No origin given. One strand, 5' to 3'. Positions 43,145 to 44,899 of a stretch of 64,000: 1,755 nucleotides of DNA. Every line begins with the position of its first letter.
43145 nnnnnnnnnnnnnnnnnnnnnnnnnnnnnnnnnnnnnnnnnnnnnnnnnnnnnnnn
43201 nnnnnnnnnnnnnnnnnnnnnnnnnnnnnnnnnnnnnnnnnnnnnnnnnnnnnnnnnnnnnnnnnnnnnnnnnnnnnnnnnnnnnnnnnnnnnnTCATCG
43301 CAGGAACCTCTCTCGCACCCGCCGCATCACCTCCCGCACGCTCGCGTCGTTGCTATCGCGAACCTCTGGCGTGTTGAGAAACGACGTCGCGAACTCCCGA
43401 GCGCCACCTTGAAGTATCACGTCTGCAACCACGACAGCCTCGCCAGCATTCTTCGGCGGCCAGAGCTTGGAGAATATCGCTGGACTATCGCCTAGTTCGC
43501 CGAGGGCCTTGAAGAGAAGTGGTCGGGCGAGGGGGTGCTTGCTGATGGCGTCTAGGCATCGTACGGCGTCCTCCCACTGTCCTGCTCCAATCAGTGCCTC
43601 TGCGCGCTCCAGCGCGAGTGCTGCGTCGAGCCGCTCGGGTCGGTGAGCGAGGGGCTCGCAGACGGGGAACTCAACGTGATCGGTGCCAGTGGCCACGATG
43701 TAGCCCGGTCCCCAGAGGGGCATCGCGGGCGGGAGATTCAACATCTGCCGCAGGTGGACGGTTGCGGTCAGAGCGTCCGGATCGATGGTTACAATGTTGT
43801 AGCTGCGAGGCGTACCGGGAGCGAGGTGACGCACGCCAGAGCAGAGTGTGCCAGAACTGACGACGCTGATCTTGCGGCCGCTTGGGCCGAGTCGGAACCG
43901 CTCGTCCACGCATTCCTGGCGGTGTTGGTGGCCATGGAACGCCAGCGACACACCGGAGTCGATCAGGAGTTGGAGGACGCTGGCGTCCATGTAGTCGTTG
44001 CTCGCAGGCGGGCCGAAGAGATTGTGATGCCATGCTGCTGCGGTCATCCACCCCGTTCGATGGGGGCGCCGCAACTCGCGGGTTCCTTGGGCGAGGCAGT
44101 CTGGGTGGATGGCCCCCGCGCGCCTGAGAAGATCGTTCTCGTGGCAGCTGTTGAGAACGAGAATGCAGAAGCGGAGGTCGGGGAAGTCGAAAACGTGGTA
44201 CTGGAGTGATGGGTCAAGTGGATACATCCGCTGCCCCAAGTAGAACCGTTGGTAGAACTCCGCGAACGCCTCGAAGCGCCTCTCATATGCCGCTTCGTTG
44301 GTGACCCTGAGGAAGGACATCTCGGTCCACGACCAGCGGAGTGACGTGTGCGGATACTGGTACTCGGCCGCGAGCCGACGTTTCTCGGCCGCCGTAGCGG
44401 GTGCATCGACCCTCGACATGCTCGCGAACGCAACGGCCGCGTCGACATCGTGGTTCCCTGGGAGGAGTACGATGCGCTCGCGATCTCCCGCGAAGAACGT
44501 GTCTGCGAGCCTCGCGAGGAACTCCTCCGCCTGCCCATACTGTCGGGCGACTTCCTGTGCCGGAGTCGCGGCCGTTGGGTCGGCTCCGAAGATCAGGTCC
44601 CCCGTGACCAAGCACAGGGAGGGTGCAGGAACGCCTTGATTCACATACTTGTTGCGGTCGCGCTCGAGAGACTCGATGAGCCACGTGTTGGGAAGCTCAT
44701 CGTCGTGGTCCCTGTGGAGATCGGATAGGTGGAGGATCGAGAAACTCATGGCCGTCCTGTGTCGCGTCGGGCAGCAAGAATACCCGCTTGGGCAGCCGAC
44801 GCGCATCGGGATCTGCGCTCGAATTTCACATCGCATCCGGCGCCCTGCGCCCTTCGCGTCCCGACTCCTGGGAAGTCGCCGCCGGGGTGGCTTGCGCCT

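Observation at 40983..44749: Two-gene operon: calcineurin-like metallophosphoesterase + HSP90-like GHKL ATPase, on an accessory island between IS elements. Candidate undescribed defence system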

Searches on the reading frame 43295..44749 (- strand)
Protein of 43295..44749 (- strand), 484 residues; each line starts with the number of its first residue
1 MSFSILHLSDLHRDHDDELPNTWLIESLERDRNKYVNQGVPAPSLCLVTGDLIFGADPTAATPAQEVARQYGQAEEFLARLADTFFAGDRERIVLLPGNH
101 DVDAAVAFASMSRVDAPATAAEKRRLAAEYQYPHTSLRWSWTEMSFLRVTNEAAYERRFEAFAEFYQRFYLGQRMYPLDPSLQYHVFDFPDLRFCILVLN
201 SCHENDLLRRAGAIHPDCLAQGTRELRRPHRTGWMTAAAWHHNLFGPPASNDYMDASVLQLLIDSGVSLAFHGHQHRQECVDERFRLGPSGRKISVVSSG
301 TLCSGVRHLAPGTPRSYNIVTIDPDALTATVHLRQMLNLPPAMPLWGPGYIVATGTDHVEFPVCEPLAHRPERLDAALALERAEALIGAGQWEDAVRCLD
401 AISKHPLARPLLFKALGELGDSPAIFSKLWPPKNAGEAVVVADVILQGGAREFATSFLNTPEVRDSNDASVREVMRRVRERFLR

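Call 6: search_protein_families(library=pfam, proteins=[window:43295-44749:-], max_evalue=0.1)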
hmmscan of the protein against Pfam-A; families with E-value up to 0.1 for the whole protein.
window:43295-44749:- (484 aa): 3 families
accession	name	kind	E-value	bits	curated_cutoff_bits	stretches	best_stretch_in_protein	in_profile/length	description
PF00149.33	Metallophos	-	2.2e-10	41.7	21.5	1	4-277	2-190/191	Calcineurin-like phosphoesterase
PF14559.12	TPR_19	-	0.0017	19.1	25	1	367-404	18-53/68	Tetratricopeptide repeat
PF13428.12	TPR_14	-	0.07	14.3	23.5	1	377-417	2-42/44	Tetratricopeptide repeat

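Call 7: search_protein_families(library=padloc, proteins=[window:43295-44749:-], max_evalue=0.1)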
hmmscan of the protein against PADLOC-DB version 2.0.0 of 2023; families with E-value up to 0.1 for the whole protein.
window:43295-44749:- (484 aa): 2 families
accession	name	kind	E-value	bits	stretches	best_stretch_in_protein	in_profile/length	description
PDLC05051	PDC-S60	-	1.6e-05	21.2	1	4-110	2-97/1027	-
PDLC00736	Effector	-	0.0028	14.7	1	1-105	1-89/561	Endonuclease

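Call 8: search_protein_families(library=ncbifam, proteins=[window:43295-44749:-], max_evalue=0.1)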
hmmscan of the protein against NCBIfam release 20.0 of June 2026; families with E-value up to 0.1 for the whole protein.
window:43295-44749:- (484 aa): 2 families
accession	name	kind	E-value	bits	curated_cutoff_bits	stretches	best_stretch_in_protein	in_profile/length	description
NF053862.1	DS9_1_antiphage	equivalog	5.9e-18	65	420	1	4-303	195-474/486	anti-phage phosphoesterase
NF053861.1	DS8_antiphage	equivalog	0.012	13.3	790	1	7-103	1-86/994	anti-phage protein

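Call 40: find_homologous_proteins(query=window:43295-44749:-, max_evalue=0.00001)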
Query window:43295-44749:- (484 aa): 155 proteins with E <= 0.00001 among 8000 candidates; the best 120 are listed.
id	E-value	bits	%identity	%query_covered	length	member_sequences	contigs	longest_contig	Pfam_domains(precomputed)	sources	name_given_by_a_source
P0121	0.0e+0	1123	100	100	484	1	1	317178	PF00149.34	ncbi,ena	-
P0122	8.5e-214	729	64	100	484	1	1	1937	PF00149.34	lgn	-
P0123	6.0e-210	716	62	100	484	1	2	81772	PF00149.34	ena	-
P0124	1.8e-202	692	63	100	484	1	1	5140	PF00149.34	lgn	-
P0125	4.7e-190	651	58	98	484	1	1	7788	PF00149.34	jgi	jgi:hypothetical protein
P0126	3.1e-185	635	57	98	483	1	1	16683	PF00149.34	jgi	jgi:hypothetical protein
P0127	4.3e-166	572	51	100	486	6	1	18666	PF00149.34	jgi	jgi:hypothetical protein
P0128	5.6e-165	568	51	97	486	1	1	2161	PF00149.34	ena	-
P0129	1.0e-164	567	51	100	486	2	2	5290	PF00149.34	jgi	jgi:3',5'-cyclic AMP phosphodiesterase CpdA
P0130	1.6e-164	567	52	100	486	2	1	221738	PF00149.34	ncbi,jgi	jgi:hypothetical protein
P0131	2.1e-164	566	51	97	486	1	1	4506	PF00149.34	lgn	-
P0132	3.5e-164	565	51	98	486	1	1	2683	PF00149.34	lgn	-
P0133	4.5e-164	565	52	99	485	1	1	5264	PF00149.34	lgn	-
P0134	6.0e-164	565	51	98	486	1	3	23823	PF00149.34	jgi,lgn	-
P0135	2.2e-163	563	52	100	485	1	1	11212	PF00149.34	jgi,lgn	jgi:3',5'-cyclic AMP phosphodiesterase CpdA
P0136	9.5e-163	561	51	100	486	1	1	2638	PF00149.34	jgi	jgi:3',5'-cyclic AMP phosphodiesterase CpdA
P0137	1.7e-162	560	51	98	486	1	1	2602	PF00149.34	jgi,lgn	jgi:3',5'-cyclic AMP phosphodiesterase CpdA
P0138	2.5e-162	559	52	100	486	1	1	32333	PF00149.34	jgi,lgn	jgi:hypothetical protein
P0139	5.7e-162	558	51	100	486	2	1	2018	PF00149.34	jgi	jgi:hypothetical protein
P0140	8.6e-162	558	50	100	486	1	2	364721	PF00149.34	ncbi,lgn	ncbi:MAG: metallophosphoesterase family protein [Methylophilaceae bacterium]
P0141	1.5e-161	557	51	99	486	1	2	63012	PF00149.34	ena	-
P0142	3.8e-161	555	52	99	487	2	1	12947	PF00149.34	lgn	-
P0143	7.9e-161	554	51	100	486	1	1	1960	PF00149.34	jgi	jgi:Calcineurin-like phosphoesterase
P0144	1.2e-160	554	50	100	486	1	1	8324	PF00149.34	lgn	-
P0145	1.6e-160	553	51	100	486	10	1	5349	PF00149.34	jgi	jgi:hypothetical protein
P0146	2.0e-160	553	51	100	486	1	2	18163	PF00149.34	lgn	-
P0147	2.6e-160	553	51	98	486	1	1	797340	PF00149.34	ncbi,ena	-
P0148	2.7e-160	553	53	99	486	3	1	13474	PF00149.34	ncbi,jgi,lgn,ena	jgi:hypothetical protein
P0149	4.0e-160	552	53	99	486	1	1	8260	PF00149.34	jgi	jgi:Calcineurin-like phosphoesterase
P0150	5.3e-160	552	49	100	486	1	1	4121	PF00149.34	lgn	-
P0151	5.7e-160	552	51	99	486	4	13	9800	PF00149.34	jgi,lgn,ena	jgi:DNA repair exonuclease SbcCD nuclease subunit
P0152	9.4e-160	551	50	100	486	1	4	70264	PF00149.34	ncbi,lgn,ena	-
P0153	1.1e-159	551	50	100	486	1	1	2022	PF00149.34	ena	-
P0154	1.2e-159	550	50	99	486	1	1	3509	PF00149.34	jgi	jgi:hypothetical protein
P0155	3.7e-159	549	49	99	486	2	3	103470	PF00149.34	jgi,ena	-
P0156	8.5e-159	548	50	100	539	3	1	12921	PF00149.34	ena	-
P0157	1.1e-158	547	53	99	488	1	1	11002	PF00149.34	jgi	jgi:calcineurin-like phosphoesterase family protein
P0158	1.1e-158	547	50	100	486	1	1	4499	PF00149.34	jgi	jgi:hypothetical protein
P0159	1.4e-158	547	50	100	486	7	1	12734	PF00149.34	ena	-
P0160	1.6e-158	547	50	100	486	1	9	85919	PF00149.34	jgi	jgi:hypothetical protein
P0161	1.8e-158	547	51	100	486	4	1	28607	PF00149.34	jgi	-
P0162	1.8e-158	547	54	99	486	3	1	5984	PF00149.34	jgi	jgi:hypothetical protein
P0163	3.0e-158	546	49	100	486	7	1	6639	PF00149.34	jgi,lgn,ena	-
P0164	4.3e-158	545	50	100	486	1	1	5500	PF00149.34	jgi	jgi:DNA repair exonuclease SbcCD nuclease subunit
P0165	7.4e-158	545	49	100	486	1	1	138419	PF00149.34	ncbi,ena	-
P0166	8.7e-158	544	49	100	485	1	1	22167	PF00149.34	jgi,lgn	jgi:hypothetical protein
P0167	2.2e-157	543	49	100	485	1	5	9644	PF00149.34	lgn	-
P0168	3.1e-157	542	49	100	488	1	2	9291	PF00149.34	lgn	-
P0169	6.9e-157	541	50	99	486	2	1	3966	PF00149.34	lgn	-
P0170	9.9e-157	541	49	100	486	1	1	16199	PF00149.34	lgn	-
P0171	1.0e-156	541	50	100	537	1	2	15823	PF00149.34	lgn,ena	-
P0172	1.3e-156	540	48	100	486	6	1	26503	PF00149.34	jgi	jgi:hypothetical protein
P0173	4.7e-156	539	49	100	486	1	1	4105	PF00149.34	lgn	-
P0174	4.8e-156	539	49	100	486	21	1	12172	PF00149.34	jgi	jgi:DNA repair exonuclease SbcCD nuclease subunit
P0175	7.5e-156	538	50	99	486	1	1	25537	PF00149.34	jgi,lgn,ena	jgi:hypothetical protein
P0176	1.9e-155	537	49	100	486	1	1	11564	PF00149.34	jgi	jgi:hypothetical protein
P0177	3.6e-155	536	49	100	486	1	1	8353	PF00149.34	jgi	jgi:3',5'-cyclic AMP phosphodiesterase CpdA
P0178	4.5e-155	535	49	100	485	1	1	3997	PF00149.34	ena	-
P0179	7.5e-155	535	49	100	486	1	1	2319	PF00149.34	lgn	-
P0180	9.7e-155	534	49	98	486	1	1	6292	PF00149.34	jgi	jgi:hypothetical protein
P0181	1.9e-154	533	49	100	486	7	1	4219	PF00149.34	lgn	-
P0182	2.1e-154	533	49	100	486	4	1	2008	PF00149.34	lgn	-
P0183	2.4e-154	533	50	100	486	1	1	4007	PF00149.34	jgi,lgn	jgi:hypothetical protein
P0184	3.4e-154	532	49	100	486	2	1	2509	PF00149.34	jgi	-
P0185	7.6e-154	531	49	100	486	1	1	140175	PF00149.34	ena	-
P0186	1.3e-153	531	49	99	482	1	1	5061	PF00149.34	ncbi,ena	-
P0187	2.3e-153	530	49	99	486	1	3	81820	PF00149.34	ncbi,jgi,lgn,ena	jgi:3',5'-cyclic AMP phosphodiesterase CpdA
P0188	3.2e-153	529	48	98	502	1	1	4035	PF00149.34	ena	-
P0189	3.8e-153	529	49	100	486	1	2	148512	PF00149.34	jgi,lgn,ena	-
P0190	4.1e-153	529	50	100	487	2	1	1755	PF00149.34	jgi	jgi:hypothetical protein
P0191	5.6e-153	528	49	99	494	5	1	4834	PF00149.34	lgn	-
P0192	5.8e-153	528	51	99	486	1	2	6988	PF00149.34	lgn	-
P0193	1.5e-152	527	50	100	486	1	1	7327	PF00149.34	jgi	jgi:hypothetical protein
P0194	2.1e-152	527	49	100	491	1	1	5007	PF00149.34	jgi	jgi:hypothetical protein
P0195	1.9e-151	523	50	99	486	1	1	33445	PF00149.34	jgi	jgi:hypothetical protein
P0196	2.5e-151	523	49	99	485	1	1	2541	PF00149.34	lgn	-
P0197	2.7e-151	523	49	100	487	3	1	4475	PF00149.34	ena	-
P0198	5.3e-151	522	51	99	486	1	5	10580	PF00149.34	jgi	jgi:hypothetical protein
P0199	5.8e-151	522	46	100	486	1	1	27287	PF00149.34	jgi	jgi:hypothetical protein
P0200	7.5e-151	521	48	100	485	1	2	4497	PF00149.34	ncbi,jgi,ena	jgi:hypothetical protein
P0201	7.6e-151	521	49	100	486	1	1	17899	PF00149.34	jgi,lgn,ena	jgi:hypothetical protein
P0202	1.1e-150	521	50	97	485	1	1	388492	PF00149.34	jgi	jgi:hypothetical protein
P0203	1.1e-150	521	48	100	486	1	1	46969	PF00149.34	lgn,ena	-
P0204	2.2e-150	520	49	100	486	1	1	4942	PF00149.34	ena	-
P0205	3.3e-150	519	47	99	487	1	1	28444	PF00149.34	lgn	-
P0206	4.2e-150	519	47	100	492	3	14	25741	PF00149.34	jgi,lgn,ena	jgi:3',5'-cyclic AMP phosphodiesterase CpdA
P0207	5.3e-150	519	49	100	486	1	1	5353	PF00149.34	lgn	-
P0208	6.3e-150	518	48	100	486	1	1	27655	PF00149.34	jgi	jgi:hypothetical protein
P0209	9.6e-150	518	48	99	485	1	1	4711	PF00149.34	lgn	-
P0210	1.6e-149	517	48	99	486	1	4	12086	PF00149.34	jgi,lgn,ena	jgi:hypothetical protein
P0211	2.9e-149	516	48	99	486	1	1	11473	PF00149.34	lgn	-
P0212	4.6e-149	516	49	100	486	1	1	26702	PF00149.34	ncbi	-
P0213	4.8e-149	515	49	99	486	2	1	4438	PF00149.34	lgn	-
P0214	5.1e-149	515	48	100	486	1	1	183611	PF00149.34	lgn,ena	-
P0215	7.0e-149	515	46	99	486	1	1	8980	PF00149.34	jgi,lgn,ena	-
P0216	1.9e-148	514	48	100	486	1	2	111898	PF00149.34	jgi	jgi:Calcineurin-like phosphoesterase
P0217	4.7e-148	512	48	100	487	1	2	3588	PF00149.34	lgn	-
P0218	5.4e-148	512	48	100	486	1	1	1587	PF00149.34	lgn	-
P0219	9.7e-148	511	47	100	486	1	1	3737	PF00149.34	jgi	jgi:hypothetical protein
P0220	1.0e-147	511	49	98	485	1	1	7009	PF00149.34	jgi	jgi:hypothetical protein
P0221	1.4e-147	511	47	99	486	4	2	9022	PF00149.34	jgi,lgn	jgi:hypothetical protein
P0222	1.4e-147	511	47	100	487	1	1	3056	PF00149.34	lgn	-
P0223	2.8e-147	510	49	98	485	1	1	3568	PF00149.34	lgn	-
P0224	9.7e-147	508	46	100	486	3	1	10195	PF00149.34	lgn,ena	-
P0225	1.4e-146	507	47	100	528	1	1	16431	PF00149.34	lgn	-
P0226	3.1e-146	506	48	99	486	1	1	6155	PF00149.34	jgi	jgi:hypothetical protein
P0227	3.6e-146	506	47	100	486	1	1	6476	PF00149.34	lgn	-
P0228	6.9e-145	502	49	100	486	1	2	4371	PF00149.34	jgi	jgi:hypothetical protein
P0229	9.2e-145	501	47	100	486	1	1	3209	PF00149.34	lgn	-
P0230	1.2e-144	501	48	100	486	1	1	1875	PF00149.34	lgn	-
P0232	3.8e-144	499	47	100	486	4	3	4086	PF00149.34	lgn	-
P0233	8.7e-144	498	46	97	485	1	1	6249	PF00149.34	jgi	jgi:hypothetical protein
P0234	1.1e-143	498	48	100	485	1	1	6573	PF00149.34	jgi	jgi:hypothetical protein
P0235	1.5e-142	494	46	100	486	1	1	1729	PF00149.34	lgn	-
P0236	1.0e-141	491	45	97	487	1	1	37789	PF00149.34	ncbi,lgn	-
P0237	1.5e-141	491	44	100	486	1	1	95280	PF00149.34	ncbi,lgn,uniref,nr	ncbi:metallophosphoesterase family protein [Ensifer aridi]|uniref:metallophosphoesterase family prot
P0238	1.7e-141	491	47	99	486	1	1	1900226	PF00149.34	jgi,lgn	jgi:3',5'-cyclic AMP phosphodiesterase CpdA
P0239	3.9e-141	489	47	99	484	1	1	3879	PF00149.34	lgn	-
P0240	8.6e-141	488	47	100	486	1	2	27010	PF00149.34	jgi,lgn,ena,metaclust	metaclust:\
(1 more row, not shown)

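Call 47: search_solved_structures(query=A3, max_evalue=0.01, show_alignments=1)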
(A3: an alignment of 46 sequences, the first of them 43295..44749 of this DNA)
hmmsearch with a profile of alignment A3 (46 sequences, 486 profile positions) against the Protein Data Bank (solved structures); distinct sequences matched with E-value up to 0.01: 0.

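Call 54: predict_structure(alignment_id=A3)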
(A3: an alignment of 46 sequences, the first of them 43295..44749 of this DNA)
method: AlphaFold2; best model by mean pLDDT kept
length: 484 residues; sequences in the alignment: 46
mean_pLDDT: 88.3   pTM: 0.84
mean pLDDT of the five models: 88.3, 87.7, 87.2, 85.8, 83.4
residues with pLDDT >= 90: 297; 70-90: 149; 50-70: 36; < 50: 2
segments of 3 or more residues with pLDDT < 50: none
pLDDT, mean of each block of 10 residues (from residue 1): 91 66 88 95 95 81 86 93 97 93 89 92 91 87 91 94 97 96 96 96 87 90 95 95 68 77 93 71 74 88 60 82 95 85 82 87 92 91 96 94 90 93 88 91 86 90 92 93 81
secondary structure, 60 per line:
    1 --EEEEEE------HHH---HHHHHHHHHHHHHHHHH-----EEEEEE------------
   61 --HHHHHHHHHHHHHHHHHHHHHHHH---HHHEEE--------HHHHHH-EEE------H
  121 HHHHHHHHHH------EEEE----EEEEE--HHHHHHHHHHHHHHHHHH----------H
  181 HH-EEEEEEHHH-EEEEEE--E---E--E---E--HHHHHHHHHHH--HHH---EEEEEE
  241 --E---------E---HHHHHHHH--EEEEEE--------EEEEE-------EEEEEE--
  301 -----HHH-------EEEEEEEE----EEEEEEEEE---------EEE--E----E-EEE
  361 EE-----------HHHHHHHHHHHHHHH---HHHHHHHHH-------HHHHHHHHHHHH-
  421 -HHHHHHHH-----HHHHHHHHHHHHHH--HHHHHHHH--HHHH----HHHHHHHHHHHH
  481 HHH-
elements in order: E3-8 H21-37 E43-48 H63-86 E93-95 H104-109 E111-113 H120-130 E137-140 E145-149 H152-169 E184-189 E194-199 H216-226 E235-240 H257-264 E267-272 E281-285 E293-298 E316-323 E328-336 E346-348 E358-362 H374-388 H392-400 H408-419 H422-429 H435-448 H451-458 H461-464 H469-483

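Call 57: fold_search(model_id=the predicted structure, library=pdb)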
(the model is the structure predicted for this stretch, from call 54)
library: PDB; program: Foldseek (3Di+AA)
matches with E <= 10: 681; with E <= 0.001: 20
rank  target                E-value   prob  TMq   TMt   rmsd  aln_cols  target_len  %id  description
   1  9a6c_B                1.5e-16  1.00  0.50  0.50  18.6       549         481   13  Integrative model of YYDD-YYDB by crosslinking MS and deep learning (released 2024-09-18)
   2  2xmo_B                3.7e-11  1.00  0.38  0.43  28.1       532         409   12  The crystal structure of Lmo2642 (released 2011-02-23)
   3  2xmo_A                3.5e-10  1.00  0.35  0.40  27.6       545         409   11  The crystal structure of Lmo2642 (released 2011-02-23)
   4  2hyo                  3.9e-10  1.00  0.36  0.71   4.9       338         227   17  Crystal structure of Rv0805 N97A mutant (released 2006-12-26)
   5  8w6p_B                2.5e-08  1.00  0.41  0.47   6.6       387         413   11  Crystal structure of dimeric murine SMPDL3A (released 2023-12-20)
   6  1ute_A                1.9e-07  1.00  0.34  0.50   8.8       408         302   10  PIG PURPLE ACID PHOSPHATASE COMPLEXED WITH PHOSPHATE (released 1999-10-01)
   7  5uq6                  4.0e-07  1.00  0.35  0.52   8.5       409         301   10  PIG PURPLE ACID PHOSPHATASE COMPLEXED WITH PHOSPHATE IN TWO COORDINATION MODES ALONG WITH A BRIDGING HYDROXIDE ION (released 2017-05-24)
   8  5ebe_B                4.8e-07  1.00  0.41  0.47   6.2       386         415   12  Structure of human sphingomyelinase phosphodiesterase like 3A (SMPDL3A) with 5' CMP (released 2016-01-20)
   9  1qhw_A                5.1e-07  1.00  0.35  0.52   8.4       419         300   10  PURPLE ACID PHOSPHATASE FROM RAT BONE (released 1999-09-15)
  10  1qfc                  8.6e-07  1.00  0.34  0.52   8.3       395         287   11  STRUCTURE OF RAT PURPLE ACID PHOSPHATASE (released 2000-04-10)
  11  2bq8                  2.1e-06  1.00  0.36  0.53   8.5       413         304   12  Crystal structure of human purple acid phosphatase with an inhibitory conformation of the repression loop (released 2005-10-24)
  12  7ov2_A                2.3e-06  1.00  0.35  0.52   8.8       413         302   10  Crystal structure of pig purple acid phosphatase in complex with L-glutamine, (poly)ethylene glycol fragments and glyc (released 2022-01-12)
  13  1war                  2.3e-06  1.00  0.34  0.49   8.7       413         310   12  Recombinant Human Purple Acid Phosphatase expressed in Pichia Pastoris (released 2005-07-06)
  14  1uf3_C                4.4e-05  1.00  0.29  0.52   7.6       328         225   12  Crystal structure of TT1561 of thermus thermophilus HB8 (released 2003-11-23)
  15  2q8u_A                7.0e-05  1.00  0.24  0.35  12.4       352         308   10  CRYSTAL STRUCTURE OF MRE11 FROM THERMOTOGA MARITIMA MSB8 (TM1635) AT 2.20 A RESOLUTION (released 2007-06-26)
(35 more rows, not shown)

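Call 60: search_solved_structures(query=A3, max_evalue=10, show_alignments=2)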
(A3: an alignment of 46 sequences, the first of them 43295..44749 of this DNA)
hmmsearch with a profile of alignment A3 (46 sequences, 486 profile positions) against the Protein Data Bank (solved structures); distinct sequences matched with E-value up to 10: 5.
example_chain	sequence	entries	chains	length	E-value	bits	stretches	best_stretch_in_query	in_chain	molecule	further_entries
7pek_A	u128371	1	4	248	0.27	13.3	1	254-352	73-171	Triosephosphate isomerase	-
7pej_A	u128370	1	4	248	0.27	13.3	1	254-352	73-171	Triosephosphate isomerase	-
2jwk_A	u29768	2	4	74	0.43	12.6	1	70-115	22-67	Protein tolR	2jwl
4xhp_A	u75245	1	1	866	0.49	12.5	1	358-448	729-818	ParM hybrid fusion protein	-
2lnb_A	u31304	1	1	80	0.49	12.4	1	242-306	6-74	Z-DNA-binding protein 1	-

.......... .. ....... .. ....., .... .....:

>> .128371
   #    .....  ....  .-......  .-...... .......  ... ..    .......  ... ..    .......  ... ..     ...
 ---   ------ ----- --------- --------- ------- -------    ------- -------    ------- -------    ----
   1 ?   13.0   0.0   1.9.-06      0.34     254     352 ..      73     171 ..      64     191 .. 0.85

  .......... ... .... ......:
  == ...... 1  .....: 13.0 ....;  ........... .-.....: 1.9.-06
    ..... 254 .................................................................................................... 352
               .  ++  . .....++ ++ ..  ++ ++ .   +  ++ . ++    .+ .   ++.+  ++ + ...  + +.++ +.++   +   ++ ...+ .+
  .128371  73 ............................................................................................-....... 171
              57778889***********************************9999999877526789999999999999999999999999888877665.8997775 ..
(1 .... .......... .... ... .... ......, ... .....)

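Call 77: search_protein_families(library=ncbifam, alignment_id=A3, max_evalue=0.001)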
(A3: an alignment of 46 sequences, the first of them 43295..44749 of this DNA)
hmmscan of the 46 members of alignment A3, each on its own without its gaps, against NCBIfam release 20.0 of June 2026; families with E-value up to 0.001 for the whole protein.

A. member 1, window:43295-44749:- (484 aa): 1 family
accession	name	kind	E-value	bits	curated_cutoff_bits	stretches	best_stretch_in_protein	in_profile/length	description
NF053862.1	DS9_1_antiphage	equivalog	5.9e-18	65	420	1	4-303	195-474/486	anti-phage phosphoesterase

B. families by the number of members that match (of 46 scanned): 4 families
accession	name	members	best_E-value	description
NF053862.1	DS9_1_antiphage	46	5.9e-18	anti-phage phosphoesterase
NF053861.1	DS8_antiphage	16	1.3e-05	anti-phage protein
NF003118.0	PRK04036.1-3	3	0.0002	DNA-directed DNA polymerase II small subunit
NF003120.0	PRK04036.1-5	2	0.00019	DNA-directed DNA polymerase II small subunit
